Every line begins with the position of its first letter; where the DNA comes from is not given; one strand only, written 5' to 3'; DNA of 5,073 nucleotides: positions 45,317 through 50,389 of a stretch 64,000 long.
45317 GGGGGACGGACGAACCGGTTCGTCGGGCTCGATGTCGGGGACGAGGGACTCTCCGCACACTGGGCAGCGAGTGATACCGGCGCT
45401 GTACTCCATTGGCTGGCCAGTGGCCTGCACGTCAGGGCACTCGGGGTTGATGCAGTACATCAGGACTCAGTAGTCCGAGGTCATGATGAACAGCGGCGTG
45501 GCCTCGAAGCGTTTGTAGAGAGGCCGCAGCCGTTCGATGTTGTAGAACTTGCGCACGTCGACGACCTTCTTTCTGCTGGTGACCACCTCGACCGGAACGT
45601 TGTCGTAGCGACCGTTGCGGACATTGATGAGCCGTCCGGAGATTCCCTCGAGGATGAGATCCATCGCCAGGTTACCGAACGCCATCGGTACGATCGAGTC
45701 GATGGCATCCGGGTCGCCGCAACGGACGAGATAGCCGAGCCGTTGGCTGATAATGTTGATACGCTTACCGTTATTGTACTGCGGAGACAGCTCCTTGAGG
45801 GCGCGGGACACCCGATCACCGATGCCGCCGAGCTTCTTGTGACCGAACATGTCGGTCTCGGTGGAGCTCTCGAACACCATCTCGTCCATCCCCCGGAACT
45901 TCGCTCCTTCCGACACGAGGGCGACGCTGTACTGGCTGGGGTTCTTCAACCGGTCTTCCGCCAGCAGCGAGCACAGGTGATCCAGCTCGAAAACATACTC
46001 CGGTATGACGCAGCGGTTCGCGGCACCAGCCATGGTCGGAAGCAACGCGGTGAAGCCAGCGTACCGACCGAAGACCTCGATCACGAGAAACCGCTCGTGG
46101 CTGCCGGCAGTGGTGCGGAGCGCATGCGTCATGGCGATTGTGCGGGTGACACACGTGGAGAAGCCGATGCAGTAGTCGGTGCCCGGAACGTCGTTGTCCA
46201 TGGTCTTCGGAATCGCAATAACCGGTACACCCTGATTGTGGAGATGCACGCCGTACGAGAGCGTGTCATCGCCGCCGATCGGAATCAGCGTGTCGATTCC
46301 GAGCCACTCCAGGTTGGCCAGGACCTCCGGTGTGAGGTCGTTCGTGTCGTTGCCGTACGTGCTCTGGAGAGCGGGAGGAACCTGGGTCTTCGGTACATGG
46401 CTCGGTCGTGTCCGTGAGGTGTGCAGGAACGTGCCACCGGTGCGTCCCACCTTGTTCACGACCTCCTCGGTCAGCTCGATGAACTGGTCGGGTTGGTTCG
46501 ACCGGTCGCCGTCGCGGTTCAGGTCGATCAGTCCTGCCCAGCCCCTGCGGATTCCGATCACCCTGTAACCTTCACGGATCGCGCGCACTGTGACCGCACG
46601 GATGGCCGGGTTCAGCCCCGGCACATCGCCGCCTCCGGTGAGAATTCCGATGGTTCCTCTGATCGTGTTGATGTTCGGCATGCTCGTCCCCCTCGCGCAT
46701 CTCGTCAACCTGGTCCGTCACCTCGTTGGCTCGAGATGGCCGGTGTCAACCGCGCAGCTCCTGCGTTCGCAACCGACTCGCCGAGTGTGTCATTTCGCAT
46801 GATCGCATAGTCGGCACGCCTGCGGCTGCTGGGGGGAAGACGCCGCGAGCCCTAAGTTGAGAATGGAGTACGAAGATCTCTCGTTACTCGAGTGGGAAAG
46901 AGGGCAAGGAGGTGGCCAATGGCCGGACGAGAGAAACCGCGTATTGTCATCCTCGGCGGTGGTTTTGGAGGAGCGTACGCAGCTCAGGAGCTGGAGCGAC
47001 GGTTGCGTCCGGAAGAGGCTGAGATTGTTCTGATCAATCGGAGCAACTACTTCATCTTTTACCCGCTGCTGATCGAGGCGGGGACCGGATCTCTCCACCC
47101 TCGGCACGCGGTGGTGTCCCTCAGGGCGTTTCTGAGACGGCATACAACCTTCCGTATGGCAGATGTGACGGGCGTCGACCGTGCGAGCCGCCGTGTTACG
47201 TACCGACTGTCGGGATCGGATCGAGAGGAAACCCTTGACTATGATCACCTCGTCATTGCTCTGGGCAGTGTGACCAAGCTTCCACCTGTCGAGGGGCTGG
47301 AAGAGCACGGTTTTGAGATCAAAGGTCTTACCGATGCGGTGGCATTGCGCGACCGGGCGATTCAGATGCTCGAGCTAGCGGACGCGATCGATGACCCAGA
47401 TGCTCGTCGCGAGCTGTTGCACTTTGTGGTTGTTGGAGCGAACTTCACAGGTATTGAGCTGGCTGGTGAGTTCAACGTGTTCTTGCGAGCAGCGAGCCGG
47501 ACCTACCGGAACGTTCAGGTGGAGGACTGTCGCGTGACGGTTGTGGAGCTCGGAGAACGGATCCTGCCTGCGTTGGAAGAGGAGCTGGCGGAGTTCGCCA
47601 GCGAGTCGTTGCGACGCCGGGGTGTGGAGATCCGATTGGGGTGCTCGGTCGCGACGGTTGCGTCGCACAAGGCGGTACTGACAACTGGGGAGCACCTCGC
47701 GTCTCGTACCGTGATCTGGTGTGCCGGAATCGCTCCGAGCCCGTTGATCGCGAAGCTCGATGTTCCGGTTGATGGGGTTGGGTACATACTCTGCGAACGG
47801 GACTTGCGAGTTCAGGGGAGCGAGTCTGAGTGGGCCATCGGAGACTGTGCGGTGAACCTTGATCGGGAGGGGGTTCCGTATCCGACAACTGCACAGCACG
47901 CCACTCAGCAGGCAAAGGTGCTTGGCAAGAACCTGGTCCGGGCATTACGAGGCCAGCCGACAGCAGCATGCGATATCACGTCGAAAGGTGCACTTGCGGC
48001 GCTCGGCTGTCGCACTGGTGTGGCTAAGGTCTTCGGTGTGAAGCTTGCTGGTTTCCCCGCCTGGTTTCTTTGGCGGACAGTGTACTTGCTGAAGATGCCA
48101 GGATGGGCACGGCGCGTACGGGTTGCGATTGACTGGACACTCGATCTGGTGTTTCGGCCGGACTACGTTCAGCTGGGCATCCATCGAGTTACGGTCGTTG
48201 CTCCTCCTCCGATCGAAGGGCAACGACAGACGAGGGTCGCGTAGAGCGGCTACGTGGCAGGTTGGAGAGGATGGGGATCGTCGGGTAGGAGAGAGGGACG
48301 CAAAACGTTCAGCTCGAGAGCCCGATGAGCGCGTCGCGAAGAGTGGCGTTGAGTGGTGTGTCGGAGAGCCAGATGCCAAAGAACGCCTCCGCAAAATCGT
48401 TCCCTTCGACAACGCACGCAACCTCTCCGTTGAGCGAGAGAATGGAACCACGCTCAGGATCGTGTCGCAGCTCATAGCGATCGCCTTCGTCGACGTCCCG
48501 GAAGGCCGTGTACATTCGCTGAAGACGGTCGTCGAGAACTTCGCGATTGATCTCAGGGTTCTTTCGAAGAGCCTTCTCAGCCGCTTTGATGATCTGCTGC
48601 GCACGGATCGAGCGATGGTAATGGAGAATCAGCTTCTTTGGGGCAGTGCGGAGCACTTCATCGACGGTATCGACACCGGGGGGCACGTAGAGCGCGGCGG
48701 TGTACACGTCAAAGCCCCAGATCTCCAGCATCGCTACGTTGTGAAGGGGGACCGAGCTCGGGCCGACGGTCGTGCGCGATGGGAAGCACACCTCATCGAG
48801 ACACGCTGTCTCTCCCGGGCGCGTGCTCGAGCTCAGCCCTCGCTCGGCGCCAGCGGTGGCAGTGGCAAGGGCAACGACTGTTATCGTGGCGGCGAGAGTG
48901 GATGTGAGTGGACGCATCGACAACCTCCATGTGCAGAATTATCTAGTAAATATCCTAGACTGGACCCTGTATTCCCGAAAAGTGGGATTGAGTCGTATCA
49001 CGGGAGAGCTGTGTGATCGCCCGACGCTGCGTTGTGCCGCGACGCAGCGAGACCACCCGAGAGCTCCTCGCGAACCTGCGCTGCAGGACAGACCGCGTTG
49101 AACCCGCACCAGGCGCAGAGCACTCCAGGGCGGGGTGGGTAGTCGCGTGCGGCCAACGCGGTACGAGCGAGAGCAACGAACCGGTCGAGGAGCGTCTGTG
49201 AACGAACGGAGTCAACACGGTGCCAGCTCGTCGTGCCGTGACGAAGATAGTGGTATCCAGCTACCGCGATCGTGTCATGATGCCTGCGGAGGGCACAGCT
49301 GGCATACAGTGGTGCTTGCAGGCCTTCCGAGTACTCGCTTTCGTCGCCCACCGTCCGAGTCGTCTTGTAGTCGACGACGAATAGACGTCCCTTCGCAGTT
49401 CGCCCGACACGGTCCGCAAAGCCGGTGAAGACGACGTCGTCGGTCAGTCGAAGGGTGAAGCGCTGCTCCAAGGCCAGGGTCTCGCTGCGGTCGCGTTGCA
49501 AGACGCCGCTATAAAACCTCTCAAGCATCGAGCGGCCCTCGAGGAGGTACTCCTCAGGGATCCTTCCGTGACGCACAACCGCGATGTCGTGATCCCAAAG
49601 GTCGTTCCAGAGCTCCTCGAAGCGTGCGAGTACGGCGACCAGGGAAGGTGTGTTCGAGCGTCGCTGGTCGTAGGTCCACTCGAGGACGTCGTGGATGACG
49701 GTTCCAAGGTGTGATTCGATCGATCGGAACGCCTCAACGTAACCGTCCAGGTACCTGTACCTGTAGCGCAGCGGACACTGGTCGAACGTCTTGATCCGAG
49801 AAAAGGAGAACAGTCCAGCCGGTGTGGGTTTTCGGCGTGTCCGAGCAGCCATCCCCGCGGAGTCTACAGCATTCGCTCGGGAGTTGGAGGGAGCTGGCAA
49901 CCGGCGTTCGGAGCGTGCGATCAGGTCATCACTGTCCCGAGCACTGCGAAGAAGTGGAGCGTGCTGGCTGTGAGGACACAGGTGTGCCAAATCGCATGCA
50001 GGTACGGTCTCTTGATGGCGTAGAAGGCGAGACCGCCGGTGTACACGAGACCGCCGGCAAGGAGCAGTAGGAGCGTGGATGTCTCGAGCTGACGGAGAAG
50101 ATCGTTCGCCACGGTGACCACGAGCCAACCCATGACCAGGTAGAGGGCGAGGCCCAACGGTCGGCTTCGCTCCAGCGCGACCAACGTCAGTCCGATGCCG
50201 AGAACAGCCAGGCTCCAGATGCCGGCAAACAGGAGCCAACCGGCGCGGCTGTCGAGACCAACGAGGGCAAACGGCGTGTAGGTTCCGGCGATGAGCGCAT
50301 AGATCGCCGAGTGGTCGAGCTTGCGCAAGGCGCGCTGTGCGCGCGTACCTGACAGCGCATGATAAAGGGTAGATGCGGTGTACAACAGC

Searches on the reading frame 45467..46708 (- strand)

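Call 7: search_protein_families(library=pfam, proteins=[window:45467-46708:-], max_evalue=0.001)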
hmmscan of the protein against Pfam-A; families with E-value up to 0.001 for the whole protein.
window:45467-46708:- (413 aa): 1 family
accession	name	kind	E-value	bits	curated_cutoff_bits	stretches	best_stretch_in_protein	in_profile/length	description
PF00365.25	PFK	-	1.8e-68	231.3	30.9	1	20-352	2-277/277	Phosphofructokinase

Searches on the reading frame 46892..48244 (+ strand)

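Call 7: search_protein_families(library=pfam, proteins=[window:46892-48244:+], max_evalue=0.001)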
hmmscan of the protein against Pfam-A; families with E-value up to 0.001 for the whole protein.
window:46892-48244:+ (450 aa): 4 families
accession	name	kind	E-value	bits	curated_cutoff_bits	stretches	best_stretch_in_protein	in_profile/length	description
PF07992.20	Pyr_redox_2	-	6.9e-49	167.3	26.1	1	17-341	2-291/291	Pyridine nucleotide-disulphide oxidoreductase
PF00070.33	Pyr_redox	-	2e-12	47.9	22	1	177-260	1-70/82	Pyridine nucleotide-disulphide oxidoreductase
PF01266.30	DAO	-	6.8e-09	36.1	27.9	0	237-304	156-235/353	FAD dependent oxidoreductase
PF22366.1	NDH2_C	-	9.7e-08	32.5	27.7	1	365-421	2-59/62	NDH2 C-terminal domain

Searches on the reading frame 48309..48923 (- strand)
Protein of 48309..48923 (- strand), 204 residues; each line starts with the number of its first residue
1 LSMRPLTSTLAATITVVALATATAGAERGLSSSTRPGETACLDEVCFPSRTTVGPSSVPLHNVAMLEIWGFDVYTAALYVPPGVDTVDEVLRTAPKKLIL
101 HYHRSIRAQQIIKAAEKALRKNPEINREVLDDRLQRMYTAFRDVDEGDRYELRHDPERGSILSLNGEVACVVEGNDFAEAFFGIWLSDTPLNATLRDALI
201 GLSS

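Call 39: search_protein_families(library=pfam, proteins=[window:48309-48923:-], max_evalue=0.01)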
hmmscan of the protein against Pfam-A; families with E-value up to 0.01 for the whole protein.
window:48309-48923:- (204 aa): 1 family
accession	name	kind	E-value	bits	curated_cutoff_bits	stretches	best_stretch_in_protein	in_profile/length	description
PF16036.10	Chalcone_3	-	5.6e-30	105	27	1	43-201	5-165/165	Chalcone isomerase-like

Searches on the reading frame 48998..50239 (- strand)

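Call 8: search_protein_families(library=pfam, proteins=[window:48998-50239:-], max_evalue=0.001)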
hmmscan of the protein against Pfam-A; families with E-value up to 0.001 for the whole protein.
window:48998-50239:- (413 aa): 1 family
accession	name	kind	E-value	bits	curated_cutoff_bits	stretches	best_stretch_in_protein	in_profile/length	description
PF12705.13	PDDEXK_1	-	9.3e-34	117.9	22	1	144-385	2-247/247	PD-(D/E)XK nuclease superfamily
